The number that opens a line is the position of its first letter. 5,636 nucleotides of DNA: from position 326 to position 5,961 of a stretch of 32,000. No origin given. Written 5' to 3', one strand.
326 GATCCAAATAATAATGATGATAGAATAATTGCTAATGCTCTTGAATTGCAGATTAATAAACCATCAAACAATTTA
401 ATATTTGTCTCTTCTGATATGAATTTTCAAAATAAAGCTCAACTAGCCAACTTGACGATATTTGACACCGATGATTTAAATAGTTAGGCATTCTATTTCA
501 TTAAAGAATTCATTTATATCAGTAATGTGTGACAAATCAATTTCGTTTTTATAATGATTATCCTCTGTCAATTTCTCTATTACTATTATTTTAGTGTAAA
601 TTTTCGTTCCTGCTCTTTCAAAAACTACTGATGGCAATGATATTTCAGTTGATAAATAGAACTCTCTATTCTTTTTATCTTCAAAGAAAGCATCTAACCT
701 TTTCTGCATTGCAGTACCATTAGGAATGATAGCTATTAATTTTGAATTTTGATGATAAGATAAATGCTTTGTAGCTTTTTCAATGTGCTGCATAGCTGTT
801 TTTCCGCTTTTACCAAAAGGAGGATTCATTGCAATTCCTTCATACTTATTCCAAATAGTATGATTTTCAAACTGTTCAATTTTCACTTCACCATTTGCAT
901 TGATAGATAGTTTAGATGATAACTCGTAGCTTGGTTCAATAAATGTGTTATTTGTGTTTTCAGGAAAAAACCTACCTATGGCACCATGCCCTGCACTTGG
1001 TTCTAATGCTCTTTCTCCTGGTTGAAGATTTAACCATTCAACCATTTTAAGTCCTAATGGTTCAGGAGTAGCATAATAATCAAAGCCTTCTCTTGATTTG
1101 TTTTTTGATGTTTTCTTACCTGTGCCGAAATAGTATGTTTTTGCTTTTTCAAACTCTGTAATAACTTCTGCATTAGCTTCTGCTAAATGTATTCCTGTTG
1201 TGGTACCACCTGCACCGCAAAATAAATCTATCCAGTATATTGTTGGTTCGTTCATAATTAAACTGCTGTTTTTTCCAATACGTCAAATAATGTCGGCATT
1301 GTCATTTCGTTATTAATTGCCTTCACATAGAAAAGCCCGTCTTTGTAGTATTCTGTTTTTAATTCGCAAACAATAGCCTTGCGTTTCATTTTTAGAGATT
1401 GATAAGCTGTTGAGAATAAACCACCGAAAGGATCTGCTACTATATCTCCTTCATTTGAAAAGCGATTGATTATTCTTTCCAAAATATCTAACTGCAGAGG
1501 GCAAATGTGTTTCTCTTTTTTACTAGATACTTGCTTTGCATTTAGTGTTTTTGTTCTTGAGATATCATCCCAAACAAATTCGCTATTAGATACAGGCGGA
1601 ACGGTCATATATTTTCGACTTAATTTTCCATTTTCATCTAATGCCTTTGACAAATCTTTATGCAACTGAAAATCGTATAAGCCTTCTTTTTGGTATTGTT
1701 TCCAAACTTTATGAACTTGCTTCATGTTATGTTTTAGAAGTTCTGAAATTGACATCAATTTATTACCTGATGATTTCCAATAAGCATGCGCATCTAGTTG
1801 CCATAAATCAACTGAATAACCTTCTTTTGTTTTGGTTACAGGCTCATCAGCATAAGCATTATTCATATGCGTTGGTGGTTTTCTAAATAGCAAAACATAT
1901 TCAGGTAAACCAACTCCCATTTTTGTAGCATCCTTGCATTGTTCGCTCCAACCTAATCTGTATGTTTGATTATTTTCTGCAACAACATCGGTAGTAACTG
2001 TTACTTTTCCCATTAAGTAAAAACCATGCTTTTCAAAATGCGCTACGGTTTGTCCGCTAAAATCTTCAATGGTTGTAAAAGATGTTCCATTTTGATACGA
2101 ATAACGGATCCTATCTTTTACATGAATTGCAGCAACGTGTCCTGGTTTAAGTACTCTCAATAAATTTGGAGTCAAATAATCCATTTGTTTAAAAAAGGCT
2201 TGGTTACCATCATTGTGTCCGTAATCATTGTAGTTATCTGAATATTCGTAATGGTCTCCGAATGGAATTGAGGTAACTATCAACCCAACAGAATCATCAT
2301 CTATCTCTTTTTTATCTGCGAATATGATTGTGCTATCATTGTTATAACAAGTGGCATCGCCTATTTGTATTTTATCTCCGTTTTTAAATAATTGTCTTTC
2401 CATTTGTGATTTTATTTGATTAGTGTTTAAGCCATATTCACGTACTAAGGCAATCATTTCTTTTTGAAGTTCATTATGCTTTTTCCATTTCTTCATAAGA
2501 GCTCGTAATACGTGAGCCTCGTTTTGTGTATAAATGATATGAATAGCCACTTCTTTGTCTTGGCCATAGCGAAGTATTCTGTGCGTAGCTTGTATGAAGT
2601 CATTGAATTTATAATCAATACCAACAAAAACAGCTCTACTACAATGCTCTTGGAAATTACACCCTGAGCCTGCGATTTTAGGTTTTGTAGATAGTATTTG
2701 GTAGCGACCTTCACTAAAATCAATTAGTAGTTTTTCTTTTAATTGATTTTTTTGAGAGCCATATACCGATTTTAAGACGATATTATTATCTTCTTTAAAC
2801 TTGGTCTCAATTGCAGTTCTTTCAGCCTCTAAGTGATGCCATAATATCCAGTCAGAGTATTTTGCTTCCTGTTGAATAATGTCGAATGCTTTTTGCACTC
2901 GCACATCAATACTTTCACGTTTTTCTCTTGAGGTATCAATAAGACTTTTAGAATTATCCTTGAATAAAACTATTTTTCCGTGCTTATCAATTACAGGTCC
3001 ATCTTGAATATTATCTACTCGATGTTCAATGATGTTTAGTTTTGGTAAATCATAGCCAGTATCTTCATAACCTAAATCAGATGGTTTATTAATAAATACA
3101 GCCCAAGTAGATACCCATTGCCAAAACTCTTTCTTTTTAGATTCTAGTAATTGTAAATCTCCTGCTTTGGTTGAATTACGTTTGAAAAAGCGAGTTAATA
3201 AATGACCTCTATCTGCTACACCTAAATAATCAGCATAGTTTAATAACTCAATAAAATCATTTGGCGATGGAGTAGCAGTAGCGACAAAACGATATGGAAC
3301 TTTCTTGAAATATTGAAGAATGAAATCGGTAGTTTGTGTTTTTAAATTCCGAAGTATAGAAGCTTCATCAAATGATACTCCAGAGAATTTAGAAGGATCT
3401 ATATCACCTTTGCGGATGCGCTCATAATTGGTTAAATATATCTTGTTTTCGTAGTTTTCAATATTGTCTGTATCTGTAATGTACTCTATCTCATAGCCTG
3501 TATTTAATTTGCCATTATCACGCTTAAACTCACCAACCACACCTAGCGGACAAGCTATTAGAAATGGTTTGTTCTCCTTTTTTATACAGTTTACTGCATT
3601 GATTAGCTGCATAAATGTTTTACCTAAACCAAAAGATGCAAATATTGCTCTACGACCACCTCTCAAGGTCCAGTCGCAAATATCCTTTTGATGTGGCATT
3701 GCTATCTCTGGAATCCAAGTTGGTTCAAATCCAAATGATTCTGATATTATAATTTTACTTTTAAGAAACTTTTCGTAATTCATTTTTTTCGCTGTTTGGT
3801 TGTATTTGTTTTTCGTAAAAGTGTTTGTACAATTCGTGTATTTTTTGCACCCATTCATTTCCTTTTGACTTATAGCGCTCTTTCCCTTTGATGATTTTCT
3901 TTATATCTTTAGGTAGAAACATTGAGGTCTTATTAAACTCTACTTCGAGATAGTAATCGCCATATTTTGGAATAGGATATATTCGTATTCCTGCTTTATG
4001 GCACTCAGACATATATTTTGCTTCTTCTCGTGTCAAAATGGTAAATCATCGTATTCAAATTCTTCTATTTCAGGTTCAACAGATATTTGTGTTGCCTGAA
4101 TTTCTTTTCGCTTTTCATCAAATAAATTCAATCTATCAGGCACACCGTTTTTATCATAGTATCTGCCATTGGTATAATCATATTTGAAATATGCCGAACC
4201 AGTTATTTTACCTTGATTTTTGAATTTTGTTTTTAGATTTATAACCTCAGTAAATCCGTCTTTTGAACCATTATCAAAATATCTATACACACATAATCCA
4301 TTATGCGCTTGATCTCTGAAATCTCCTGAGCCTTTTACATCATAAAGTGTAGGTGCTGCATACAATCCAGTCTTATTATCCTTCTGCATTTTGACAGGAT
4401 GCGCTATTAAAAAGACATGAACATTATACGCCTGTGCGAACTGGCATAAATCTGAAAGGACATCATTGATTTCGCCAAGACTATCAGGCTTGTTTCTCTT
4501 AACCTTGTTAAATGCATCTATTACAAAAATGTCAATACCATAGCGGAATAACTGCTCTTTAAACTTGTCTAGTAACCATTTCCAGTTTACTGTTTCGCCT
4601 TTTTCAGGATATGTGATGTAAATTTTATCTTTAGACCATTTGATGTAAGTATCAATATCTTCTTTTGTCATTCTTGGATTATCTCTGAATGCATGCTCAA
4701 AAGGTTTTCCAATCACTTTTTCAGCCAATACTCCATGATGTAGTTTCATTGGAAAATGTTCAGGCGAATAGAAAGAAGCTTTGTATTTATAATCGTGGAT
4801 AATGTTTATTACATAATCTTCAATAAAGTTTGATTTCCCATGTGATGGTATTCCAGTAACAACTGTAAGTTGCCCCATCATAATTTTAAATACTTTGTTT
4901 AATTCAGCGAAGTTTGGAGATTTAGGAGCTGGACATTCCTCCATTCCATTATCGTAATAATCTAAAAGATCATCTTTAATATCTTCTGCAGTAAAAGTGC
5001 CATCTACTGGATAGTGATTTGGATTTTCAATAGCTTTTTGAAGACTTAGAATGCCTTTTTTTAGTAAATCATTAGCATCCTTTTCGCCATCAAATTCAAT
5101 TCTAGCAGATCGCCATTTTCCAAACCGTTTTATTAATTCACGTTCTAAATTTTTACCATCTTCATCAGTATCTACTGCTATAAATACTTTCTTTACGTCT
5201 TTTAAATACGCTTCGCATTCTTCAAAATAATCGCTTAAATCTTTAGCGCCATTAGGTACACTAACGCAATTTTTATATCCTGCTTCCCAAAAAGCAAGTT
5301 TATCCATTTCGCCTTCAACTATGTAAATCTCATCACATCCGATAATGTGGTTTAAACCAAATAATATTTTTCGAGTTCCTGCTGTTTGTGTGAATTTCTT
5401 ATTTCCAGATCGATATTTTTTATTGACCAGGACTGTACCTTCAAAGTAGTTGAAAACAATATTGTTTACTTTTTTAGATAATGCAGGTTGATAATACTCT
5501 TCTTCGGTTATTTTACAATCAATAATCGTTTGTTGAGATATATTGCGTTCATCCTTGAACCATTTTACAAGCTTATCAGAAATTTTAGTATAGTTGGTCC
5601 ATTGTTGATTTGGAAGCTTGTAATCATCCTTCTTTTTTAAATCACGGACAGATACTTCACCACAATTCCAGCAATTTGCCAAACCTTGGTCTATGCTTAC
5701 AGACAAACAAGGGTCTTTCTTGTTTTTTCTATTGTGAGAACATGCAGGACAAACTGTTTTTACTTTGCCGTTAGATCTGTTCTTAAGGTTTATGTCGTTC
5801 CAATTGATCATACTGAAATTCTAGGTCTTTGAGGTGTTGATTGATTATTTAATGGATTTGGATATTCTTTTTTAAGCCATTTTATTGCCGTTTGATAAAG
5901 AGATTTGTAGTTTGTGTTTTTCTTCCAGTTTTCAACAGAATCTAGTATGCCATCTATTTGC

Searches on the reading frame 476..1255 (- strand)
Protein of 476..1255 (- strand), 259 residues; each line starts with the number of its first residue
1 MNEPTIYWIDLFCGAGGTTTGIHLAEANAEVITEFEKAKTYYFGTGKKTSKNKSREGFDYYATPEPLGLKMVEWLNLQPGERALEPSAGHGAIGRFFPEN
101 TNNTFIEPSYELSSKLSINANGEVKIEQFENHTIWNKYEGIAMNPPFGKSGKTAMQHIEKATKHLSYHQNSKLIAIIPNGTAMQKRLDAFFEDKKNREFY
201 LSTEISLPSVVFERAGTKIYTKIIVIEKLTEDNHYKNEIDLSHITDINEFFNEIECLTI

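Call 8: search_protein_families(library=phrogs, proteins=[window:476-1255:-], max_evalue=0.001)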
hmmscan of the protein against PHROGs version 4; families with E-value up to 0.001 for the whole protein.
window:476-1255:- (259 aa): 14 families
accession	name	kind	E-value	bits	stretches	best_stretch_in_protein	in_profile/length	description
phrog_10691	-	unknown function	1.2e-93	315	1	26-257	2325-2558/3925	-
phrog_5143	-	unknown function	1.7e-60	205.5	1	26-257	1766-1999/2204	-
phrog_9133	-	unknown function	1.4e-23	83.8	1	51-234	727-910/1259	-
phrog_6263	-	other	3.6e-16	59.9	1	58-206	392-538/548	DNA methyltransferase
phrog_15406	-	other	2.6e-14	52.3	1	53-234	1245-1423/2789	DNA methyltransferase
phrog_799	-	other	3.3e-11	44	1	43-192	197-332/458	DNA methyltransferase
phrog_11358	-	unknown function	9.7e-10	37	1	55-229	1843-2016/3431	-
phrog_18947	-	unknown function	3.5e-09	35.5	1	60-239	569-747/1537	-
phrog_9793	-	unknown function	7.7e-09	35.4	1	59-182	604-722/772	-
phrog_22901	-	unknown function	1.1e-06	27.2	1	59-185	634-756/1394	-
phrog_1685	-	unknown function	4.7e-06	25.1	1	14-233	81-284/2278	-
phrog_5172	-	unknown function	7.7e-06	25.9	1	55-169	17-125/377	-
phrog_6380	-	other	8.7e-06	25.9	0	126-239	110-241/382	DNA methyltransferase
phrog_116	-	other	0.00096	18.5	0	2-37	204-239/779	DNA methyltransferase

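Call 26: find_encoding_contigs(protein=window:476-1255:-, flank=10000, max_places=6)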
Protein window:476-1255:- (259 aa): no gene with exactly this product is on record in the collection.

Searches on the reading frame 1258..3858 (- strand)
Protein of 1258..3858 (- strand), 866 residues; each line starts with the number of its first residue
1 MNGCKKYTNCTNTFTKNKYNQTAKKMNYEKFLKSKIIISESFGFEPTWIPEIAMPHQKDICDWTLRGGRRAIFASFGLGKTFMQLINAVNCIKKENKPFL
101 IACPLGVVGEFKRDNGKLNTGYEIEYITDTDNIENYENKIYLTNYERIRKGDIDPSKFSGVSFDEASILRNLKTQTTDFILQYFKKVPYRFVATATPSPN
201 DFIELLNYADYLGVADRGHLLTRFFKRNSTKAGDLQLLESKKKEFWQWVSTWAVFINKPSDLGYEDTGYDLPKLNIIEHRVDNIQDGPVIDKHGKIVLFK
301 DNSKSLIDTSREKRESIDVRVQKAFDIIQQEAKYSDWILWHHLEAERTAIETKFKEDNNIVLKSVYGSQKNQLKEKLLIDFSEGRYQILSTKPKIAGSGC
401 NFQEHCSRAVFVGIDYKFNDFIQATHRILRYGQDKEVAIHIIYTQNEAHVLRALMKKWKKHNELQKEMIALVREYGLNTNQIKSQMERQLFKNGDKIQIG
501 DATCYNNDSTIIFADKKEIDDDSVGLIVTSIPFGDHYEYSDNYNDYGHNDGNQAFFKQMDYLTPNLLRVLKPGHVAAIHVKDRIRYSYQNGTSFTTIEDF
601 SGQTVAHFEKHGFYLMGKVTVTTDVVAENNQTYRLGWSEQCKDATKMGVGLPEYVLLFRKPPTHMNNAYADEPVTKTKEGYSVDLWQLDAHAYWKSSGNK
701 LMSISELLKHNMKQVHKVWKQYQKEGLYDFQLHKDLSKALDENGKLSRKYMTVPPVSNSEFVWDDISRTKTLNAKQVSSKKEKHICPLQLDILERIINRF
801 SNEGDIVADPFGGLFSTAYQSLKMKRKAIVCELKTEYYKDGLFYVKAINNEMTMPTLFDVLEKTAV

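Call 8: search_protein_families(library=phrogs, proteins=[window:1258-3858:-], max_evalue=0.001)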
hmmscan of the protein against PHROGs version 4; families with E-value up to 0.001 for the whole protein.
window:1258-3858:- (866 aa): 11 families
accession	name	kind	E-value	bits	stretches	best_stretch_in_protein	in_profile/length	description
phrog_16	-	DNA, RNA and nucleotide metabolism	2e-101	341.8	1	53-864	273-928/986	DNA helicase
phrog_62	-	DNA, RNA and nucleotide metabolism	5e-41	141.3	1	54-578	698-1188/1881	DNA helicase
phrog_67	-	other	7e-34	118.9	1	453-839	81-337/743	DNA methyltransferase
phrog_31240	-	unknown function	2e-13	51.4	2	828-863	52-87/89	-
phrog_498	-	other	4.6e-11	43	1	767-838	348-413/633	DNA methyltransferase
phrog_6952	-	other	2.8e-09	38.1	1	681-840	25-170/181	DNA methyltransferase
phrog_11354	-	unknown function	5.4e-09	36.8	1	379-471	17-111/116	-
phrog_3008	-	other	3.3e-08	34.1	1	774-840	137-206/244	DNA methyltransferase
phrog_18293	-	other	9.8e-08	33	1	778-842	38-104/119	methyltransferase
phrog_6025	-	other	9e-06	26.4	1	508-587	11-90/192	DNA methyltransferase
phrog_23807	-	unknown function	0.00095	18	0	396-468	597-676/1053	-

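Call 72: find_encoding_contigs(protein=window:1258-3858:-, flank=10000, max_places=4)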
Protein window:1258-3858:- (866 aa): no gene with exactly this product is on record in the collection.

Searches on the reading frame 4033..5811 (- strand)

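Call 8: search_protein_families(library=phrogs, proteins=[window:4033-5811:-], max_evalue=0.001)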
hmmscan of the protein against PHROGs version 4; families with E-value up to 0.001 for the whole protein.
window:4033-5811:- (592 aa): 7 families
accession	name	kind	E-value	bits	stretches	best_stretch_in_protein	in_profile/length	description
phrog_239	-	DNA, RNA and nucleotide metabolism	4.7e-87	294.7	1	9-565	33-610/801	DNA primase/helicase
phrog_5482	-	unknown function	5.4e-33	115.1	1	274-592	10-341/341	-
phrog_18375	-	DNA, RNA and nucleotide metabolism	5.9e-28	98.5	1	300-552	362-613/644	DNA primase/helicase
phrog_19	-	DNA, RNA and nucleotide metabolism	2.7e-13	50.7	1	254-555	296-582/621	DnaB-like replicative helicase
phrog_243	-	DNA, RNA and nucleotide metabolism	3.8e-06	27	1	301-536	22-246/273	DnaB-like replicative helicase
phrog_849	-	DNA, RNA and nucleotide metabolism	3.7e-05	23.9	1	137-254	215-332/435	DNA primase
phrog_6444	-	DNA, RNA and nucleotide metabolism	0.00063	19.7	0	160-263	260-365/577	DNA primase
